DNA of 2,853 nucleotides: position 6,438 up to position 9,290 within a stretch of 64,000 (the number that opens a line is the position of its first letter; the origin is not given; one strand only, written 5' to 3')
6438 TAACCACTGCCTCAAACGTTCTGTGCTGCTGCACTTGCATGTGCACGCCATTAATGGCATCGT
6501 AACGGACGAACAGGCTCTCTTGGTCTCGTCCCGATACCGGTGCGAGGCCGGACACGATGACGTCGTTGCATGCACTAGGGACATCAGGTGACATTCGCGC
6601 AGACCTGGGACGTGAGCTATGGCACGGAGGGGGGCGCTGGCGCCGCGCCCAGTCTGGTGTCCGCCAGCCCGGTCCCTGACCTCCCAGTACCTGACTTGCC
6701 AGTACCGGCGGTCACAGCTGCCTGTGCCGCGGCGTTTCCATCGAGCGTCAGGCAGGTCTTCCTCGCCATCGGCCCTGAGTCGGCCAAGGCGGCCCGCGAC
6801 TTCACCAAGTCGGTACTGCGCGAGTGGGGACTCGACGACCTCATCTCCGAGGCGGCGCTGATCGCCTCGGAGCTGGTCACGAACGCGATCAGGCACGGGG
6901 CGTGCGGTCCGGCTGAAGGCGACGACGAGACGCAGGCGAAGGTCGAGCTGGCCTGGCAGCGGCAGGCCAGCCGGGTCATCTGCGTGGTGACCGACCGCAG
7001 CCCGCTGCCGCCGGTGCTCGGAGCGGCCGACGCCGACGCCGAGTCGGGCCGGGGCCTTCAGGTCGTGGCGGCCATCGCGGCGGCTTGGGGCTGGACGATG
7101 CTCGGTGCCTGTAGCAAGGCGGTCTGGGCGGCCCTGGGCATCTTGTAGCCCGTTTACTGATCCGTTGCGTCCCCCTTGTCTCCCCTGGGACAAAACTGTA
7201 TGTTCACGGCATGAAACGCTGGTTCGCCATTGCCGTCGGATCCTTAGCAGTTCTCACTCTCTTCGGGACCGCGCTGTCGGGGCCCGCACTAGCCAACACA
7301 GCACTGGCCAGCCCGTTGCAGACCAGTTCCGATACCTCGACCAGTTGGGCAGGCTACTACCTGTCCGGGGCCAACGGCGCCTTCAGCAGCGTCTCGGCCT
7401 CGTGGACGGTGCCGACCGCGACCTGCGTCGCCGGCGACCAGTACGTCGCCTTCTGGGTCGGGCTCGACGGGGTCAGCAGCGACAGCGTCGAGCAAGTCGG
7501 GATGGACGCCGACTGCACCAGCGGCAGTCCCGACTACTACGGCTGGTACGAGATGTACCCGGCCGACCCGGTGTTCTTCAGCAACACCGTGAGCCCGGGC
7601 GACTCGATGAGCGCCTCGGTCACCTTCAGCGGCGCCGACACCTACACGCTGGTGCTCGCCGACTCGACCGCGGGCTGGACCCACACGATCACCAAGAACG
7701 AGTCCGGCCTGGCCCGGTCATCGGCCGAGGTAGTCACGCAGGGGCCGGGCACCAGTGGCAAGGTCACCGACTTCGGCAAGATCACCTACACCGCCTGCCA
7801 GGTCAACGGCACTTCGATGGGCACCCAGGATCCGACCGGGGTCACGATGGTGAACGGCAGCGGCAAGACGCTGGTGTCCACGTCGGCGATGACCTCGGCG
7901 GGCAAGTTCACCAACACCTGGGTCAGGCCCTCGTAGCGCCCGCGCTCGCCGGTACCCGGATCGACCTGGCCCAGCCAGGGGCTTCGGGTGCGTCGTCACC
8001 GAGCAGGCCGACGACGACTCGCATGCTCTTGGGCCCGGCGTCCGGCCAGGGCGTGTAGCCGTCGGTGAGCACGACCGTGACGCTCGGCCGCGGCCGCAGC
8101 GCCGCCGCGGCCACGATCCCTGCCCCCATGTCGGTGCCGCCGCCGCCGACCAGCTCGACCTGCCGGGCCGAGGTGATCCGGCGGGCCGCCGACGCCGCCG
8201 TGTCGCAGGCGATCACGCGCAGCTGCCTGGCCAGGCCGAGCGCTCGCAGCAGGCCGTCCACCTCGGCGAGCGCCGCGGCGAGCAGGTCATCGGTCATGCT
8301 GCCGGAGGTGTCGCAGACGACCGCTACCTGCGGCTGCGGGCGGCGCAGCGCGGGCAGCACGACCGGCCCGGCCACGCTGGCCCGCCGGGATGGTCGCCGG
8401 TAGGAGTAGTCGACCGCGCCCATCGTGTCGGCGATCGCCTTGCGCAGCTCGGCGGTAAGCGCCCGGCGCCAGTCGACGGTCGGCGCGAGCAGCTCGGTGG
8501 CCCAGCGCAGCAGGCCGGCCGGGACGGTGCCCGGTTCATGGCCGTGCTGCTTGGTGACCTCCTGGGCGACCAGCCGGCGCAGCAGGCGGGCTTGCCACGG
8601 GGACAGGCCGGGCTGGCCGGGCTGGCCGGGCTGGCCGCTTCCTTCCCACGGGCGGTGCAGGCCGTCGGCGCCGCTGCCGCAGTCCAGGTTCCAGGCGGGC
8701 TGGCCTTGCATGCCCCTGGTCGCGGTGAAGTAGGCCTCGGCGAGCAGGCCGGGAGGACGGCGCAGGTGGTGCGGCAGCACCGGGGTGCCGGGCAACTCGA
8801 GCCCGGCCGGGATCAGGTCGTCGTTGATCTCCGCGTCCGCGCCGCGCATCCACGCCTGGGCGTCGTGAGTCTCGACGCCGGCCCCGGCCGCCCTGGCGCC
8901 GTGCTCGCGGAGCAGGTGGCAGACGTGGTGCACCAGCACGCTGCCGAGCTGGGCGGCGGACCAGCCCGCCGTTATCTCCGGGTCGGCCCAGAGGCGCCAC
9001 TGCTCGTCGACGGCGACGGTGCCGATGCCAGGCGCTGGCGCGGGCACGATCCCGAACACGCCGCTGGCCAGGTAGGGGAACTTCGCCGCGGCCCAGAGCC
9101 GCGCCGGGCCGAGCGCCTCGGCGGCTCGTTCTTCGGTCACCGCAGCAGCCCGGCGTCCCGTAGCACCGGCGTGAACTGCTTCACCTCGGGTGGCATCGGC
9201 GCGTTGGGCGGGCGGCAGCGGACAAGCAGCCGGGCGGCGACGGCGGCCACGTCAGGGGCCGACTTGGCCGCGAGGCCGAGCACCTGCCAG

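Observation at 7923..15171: Candidate undescribed system: six overlap-coupled genes, a duplicated unknown gene pair plus MoxR AAA+ ATPase plus VWA/metallopeptidase-like protein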

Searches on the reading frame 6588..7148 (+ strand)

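Call 11: search_protein_families(library=pfam, proteins=[window:6588-7148:+], max_evalue=0.001)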
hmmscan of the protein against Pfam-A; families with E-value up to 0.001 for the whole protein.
window:6588-7148:+ (186 aa): 1 family
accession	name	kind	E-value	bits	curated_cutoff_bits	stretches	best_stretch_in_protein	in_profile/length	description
PF13581.12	HATPase_c_2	-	1.4e-11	45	27.4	1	63-164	5-109/127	Histidine kinase-like ATPase domain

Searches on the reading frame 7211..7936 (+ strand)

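Call 11: search_protein_families(library=pfam, proteins=[window:7211-7936:+], max_evalue=0.001)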
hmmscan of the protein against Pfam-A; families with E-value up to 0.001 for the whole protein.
window:7211-7936:+ (241 aa): 1 family
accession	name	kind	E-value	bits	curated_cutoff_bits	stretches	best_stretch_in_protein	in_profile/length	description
PF01828.24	Peptidase_A4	-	6e-32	111.2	22.3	1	45-231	2-200/206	Peptidase A4 family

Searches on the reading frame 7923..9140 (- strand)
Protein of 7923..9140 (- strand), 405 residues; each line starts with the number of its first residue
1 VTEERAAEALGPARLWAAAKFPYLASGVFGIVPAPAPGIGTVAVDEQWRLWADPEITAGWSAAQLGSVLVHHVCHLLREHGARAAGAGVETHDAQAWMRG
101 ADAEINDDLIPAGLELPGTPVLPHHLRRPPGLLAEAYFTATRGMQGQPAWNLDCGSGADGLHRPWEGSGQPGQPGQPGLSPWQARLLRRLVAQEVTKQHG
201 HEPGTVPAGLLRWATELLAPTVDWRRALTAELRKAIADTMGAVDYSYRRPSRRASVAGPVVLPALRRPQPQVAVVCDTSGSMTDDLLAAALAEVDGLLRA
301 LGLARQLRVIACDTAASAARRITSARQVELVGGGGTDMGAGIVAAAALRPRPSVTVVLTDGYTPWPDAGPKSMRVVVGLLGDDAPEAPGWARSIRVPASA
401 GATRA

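Call 4: search_protein_families(library=pfam, proteins=[window:7923-9140:-], max_evalue=1)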
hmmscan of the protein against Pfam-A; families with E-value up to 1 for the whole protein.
window:7923-9140:- (405 aa): 5 families
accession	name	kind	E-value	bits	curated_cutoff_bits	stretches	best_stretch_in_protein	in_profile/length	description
PF13203.12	DUF2201_N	-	1.1e-32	114.1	23.2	1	13-265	9-270/271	Putative metallopeptidase domain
PF09967.15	DUF2201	-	1.5e-18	67.6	26.4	1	272-395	1-121/123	VWA-like domain (DUF2201)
PF05762.20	VWA_CoxE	-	3.3e-07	30.4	26.4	1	220-362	25-160/222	VWA domain containing CoxE-like protein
PF13519.12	VWA_2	-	0.0061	17.6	27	1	272-361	1-106/107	von Willebrand factor type A domain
PF00092.34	VWA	-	0.31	11.7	23.8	0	272-309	2-42/174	von Willebrand factor type A domain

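Call 5: search_protein_families(library=ncbifam, proteins=[window:7923-9140:-], max_evalue=1)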
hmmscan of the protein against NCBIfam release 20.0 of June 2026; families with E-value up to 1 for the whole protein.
window:7923-9140:- (405 aa): 0 families

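Call 6: search_protein_families(library=padloc, proteins=[window:7923-9140:-], max_evalue=1)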
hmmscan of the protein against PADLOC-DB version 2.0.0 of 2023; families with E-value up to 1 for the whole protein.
window:7923-9140:- (405 aa): 0 families

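Call 57: search_dna_similar(query=window:7923-9140:-, collection=plasmids, mode=protein, max_evalue=0.00001, max_rows=25)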
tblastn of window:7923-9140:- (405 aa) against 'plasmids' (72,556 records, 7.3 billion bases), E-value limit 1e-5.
Records with a match: 67; places in all: 70; records where one place covers at least 80% of the query: 57.
Best place of each record, by identity: <60% 67.
By first word of the organism name: Rhodococcus 33; Mycobacterium 8; Streptomyces 8; Mycolicibacterium 4; Embleya 2; Allomeiothermus 2; Pseudarthrobacter 2; Arthrobacter 2; Cellulosimicrobium 1; Xylanimonas 1; and 4 more.
By predicted mobility (MOB-suite, as given by PLSDB): non-mobilizable 40; mobilizable 26; conjugative 1.
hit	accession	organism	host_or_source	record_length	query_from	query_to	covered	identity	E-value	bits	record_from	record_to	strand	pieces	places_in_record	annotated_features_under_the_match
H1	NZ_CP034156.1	Rhodococcus sp. NJ-530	Antarctic sea ice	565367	13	404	97%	44.1%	9e-65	231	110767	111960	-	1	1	VWA-like domain-containing protein | hypothetical protein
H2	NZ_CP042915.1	Rhodococcus qingshengii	Eruca vesicaria subsp. sativa,whole ...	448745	13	404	97%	43.9%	1e-65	234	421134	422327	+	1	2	VWA-like domain-containing protein | hypothetical protein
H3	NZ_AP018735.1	Rhodococcus erythropolis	-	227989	13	404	97%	43.9%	2e-65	233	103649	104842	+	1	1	VWA-like domain-containing protein | hypothetical protein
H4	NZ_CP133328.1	Rhodococcus sp. DN22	whole organism,soil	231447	13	404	97%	43.9%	2e-65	233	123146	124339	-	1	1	VWA-like domain-containing protein | hypothetical protein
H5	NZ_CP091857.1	Rhodococcus erythropolis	-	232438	13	404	97%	43.9%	2e-65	233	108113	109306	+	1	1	VWA-like domain-containing protein | hypothetical protein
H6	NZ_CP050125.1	Rhodococcus erythropolis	pure culture,petroleum-contaminated soil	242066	13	404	97%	43.9%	2e-65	233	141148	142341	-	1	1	VWA-like domain-containing protein | hypothetical protein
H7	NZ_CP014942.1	Rhodococcus sp. BH4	cell culture,sludge of membrane ...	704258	13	404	97%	43.7%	4e-66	235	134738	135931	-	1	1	VWA-like domain-containing protein | hypothetical protein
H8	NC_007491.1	Rhodococcus erythropolis PR4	seawater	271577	13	404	97%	43.7%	1e-64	231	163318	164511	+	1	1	VWA-like domain-containing protein | hypothetical protein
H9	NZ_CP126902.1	Mycolicibacterium vanbaalenii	cell culture,soil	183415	1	400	99%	42.8%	4e-53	197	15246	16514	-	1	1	VWA-like domain-containing protein | AAA family ATPase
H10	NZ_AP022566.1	Mycolicibacterium alvei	-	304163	9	400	97%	43.6%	1e-60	219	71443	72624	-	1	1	VWA-like domain-containing protein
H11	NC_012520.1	Rhodococcus opacus B4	-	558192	13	402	96%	43.7%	7e-60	217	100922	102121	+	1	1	VWA-like domain-containing protein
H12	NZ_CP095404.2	Rhodococcus opacus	Whole organism,nitrophenolics and ...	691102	13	402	96%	43.7%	7e-60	217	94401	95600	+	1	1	VWA-like domain-containing protein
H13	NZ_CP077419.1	Rhodococcus qingshengii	pure culture,oil-contaminated water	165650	13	404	97%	43.4%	3e-64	229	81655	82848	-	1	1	VWA-like domain-containing protein | hypothetical protein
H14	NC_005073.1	Rhodococcus erythropolis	-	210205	13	404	97%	43.4%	1e-63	228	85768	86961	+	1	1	VWA-like domain-containing protein | hypothetical protein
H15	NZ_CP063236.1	Rhodococcus qingshengii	soil,Saratov Oil Refinery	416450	13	404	97%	43.4%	1e-63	228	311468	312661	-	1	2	VWA-like domain-containing protein | hypothetical protein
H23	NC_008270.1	Rhodococcus jostii RHA1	-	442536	13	401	96%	43.4%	1e-64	231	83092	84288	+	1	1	VWA-like domain-containing protein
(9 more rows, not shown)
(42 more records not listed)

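Call 58: search_dna_similar(query=window:7923-9140:-, collection=phages, mode=protein, max_evalue=0.00001, max_rows=15)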
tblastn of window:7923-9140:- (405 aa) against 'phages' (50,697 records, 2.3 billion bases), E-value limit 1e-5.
Records with a match: 4; places in all: 4; records where one place covers at least 80% of the query: 0.
Best place of each record, by identity: <60% 4.
By first word of the organism name: Agrobacterium 2; Thermus 1; Sinorhizobium 1.
By host as written in the record: Agrobacterium tumefaciens C58 2; Thermus thermophilus HB27 1; Sinohrizobium meliloti NRRL L-50 1.
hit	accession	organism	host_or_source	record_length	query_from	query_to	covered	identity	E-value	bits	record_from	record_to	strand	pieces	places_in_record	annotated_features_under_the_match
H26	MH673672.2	Thermus phage phiFa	Thermus thermophilus HB27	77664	204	370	41%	33.3%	6e-9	64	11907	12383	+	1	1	hypothetical protein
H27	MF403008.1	Agrobacterium phage Atu_ph07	Agrobacterium tumefaciens C58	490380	190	294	26%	34.9%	9e-7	57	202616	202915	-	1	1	hypothetical protein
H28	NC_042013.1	Agrobacterium phage Atu_ph07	Agrobacterium tumefaciens C58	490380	190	294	26%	34.9%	9e-7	57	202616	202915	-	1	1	HNH endonuclease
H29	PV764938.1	Sinorhizobium phage Phosso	Sinohrizobium meliloti NRRL L-50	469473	204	294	22%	38.1%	6e-8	61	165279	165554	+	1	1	hypothetical protein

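Call 59: get_annotated_region(hit=H23, flank=9000)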
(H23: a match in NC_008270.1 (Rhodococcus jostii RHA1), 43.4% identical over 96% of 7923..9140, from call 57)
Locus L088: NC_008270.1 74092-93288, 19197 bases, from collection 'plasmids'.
description: Rhodococcus jostii RHA1 plasmid pRHL2, complete sequence
organism: Rhodococcus jostii RHA1 (NCBI taxid 101510)
taxonomy: Bacteria; Actinomycetota; Actinomycetes; Mycobacteriales; Nocardiaceae; Rhodococcus; Rhodococcus jostii; Rhodococcus jostii RHA1
host: -; source: -; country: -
typing (MOB-suite, as given by PLSDB): mobilizable; relaxase MOBP
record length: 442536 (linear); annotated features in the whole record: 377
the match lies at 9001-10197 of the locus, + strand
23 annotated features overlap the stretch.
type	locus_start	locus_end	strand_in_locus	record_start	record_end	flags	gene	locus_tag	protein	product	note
CDS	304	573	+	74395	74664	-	-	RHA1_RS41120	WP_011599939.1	WhiB family transcriptional regulator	-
CDS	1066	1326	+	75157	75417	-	-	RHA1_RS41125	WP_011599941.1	hypothetical protein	-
CDS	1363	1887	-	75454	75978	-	-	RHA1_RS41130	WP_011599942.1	DUF2441 domain-containing protein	-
CDS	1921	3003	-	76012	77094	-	-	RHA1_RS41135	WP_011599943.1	IS630-like element ISRjo2 family transposase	GO:0006313 - DNA transposition [Evidence IEA]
CDS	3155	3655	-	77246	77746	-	-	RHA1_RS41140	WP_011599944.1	hypothetical protein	-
CDS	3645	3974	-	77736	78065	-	-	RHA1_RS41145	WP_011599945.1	hypothetical protein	-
CDS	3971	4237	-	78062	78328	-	-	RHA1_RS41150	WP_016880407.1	hypothetical protein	-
CDS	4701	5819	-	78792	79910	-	-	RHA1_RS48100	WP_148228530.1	XRE family transcriptional regulator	-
CDS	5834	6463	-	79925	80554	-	-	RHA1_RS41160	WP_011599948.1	hypothetical protein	-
CDS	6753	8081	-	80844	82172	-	-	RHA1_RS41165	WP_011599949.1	hypothetical protein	-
CDS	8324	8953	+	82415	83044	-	-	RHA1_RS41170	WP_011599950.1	hypothetical protein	-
CDS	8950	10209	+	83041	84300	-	-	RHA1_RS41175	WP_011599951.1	VWA-like domain-containing protein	-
CDS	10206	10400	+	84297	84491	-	-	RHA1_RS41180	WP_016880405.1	hypothetical protein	-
CDS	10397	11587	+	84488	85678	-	-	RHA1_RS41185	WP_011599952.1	hypothetical protein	-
CDS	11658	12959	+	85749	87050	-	-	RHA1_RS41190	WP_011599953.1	AAA family ATPase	-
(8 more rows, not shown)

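Call 60: get_annotated_region(hit=H9, flank=9000)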
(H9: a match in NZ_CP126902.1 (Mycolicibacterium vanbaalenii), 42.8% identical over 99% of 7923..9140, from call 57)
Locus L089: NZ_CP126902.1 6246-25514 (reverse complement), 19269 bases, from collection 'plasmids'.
description: Mycolicibacterium vanbaalenii strain JOB5 plasmid unnamed1, complete sequence
organism: Mycolicibacterium vanbaalenii (NCBI taxid 110539)
taxonomy: Bacteria; Actinomycetota; Actinomycetes; Mycobacteriales; Mycobacteriaceae; Mycolicibacterium; Mycolicibacterium vanbaalenii
host: -; source: cell culture,soil; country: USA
typing (MOB-suite, as given by PLSDB): non-mobilizable; replicon rep_cluster_248
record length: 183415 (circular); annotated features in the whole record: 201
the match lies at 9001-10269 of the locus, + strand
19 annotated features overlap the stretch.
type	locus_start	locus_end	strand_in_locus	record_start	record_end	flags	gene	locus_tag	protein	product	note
CDS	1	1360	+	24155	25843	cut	-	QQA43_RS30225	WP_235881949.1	hypothetical protein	-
CDS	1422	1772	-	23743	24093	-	-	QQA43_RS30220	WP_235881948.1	hypothetical protein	-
CDS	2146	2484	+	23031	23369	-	-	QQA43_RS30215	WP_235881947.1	hypothetical protein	-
CDS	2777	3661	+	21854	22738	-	-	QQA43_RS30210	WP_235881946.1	hypothetical protein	-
CDS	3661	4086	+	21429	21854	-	-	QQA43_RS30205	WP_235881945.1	hypothetical protein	-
CDS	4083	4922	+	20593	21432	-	-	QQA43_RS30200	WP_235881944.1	phosphoadenosine phosphosulfate reductase family protein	-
CDS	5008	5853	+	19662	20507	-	-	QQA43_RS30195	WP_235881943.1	hypothetical protein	-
CDS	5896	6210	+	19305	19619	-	-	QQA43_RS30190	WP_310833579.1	GIY-YIG nuclease family protein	-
CDS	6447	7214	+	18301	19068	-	-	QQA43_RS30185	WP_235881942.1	DUF4262 domain-containing protein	-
CDS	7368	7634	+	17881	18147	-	-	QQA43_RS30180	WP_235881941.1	hypothetical protein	-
CDS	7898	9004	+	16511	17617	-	-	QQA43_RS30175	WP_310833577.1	AAA family ATPase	-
CDS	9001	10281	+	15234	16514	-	-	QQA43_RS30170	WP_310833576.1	VWA-like domain-containing protein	-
CDS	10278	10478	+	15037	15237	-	-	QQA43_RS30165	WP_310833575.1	chemotaxis protein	-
CDS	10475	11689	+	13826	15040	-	-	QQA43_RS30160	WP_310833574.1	hypothetical protein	-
CDS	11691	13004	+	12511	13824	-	-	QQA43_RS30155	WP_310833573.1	AAA family ATPase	-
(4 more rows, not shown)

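Call 61: search_protein_families(library=phrogs, proteins=[window:7923-9140:-], max_evalue=0.01)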
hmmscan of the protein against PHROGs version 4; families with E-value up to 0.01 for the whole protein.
window:7923-9140:- (405 aa): 1 family
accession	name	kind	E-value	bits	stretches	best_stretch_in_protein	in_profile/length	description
phrog_1314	-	DNA, RNA and nucleotide metabolism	4e-34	119.3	1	14-366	19-361/394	HNH endonuclease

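Call 63: get_annotated_region(hit=H26, flank=7000)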
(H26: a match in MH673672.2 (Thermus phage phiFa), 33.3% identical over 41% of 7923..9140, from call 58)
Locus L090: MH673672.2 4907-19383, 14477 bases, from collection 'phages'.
description: Thermus phage phiFa, complete genome.
organism: Thermus phage phiFa (NCBI taxid 1400796)
taxonomy: Viruses; Duplodnaviria; Heunggongvirae; Uroviricota; Caudoviricetes
host: Thermus thermophilus HB27; source: hot spring water; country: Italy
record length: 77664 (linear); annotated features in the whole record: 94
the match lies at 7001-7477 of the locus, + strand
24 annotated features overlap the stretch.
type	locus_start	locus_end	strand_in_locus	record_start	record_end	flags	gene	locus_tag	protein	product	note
repeat_region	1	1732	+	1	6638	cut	-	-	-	-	5' long terminal repeat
CDS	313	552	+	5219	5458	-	-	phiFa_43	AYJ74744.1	hypothetical protein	-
CDS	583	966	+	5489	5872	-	-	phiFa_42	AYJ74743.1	hypothetical protein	-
CDS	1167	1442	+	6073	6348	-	-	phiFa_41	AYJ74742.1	hypothetical protein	-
CDS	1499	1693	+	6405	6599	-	-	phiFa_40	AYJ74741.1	hypothetical protein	-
CDS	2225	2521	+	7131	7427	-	-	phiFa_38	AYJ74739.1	hypothetical protein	-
CDS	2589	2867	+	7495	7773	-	-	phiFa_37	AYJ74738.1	hypothetical protein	-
CDS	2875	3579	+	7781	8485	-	-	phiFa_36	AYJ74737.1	hypothetical protein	-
CDS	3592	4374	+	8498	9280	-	-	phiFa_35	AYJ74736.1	hypothetical protein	-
CDS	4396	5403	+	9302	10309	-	-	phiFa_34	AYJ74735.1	AAA+ superfamily ATPase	-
CDS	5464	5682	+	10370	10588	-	-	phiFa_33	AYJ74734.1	hypothetical protein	-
CDS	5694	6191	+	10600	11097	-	-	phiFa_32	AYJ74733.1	ribonuclease H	-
CDS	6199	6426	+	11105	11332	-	-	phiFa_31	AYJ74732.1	hypothetical protein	-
CDS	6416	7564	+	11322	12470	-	-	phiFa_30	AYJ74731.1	hypothetical protein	-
CDS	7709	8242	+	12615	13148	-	-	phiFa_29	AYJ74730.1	hypothetical protein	-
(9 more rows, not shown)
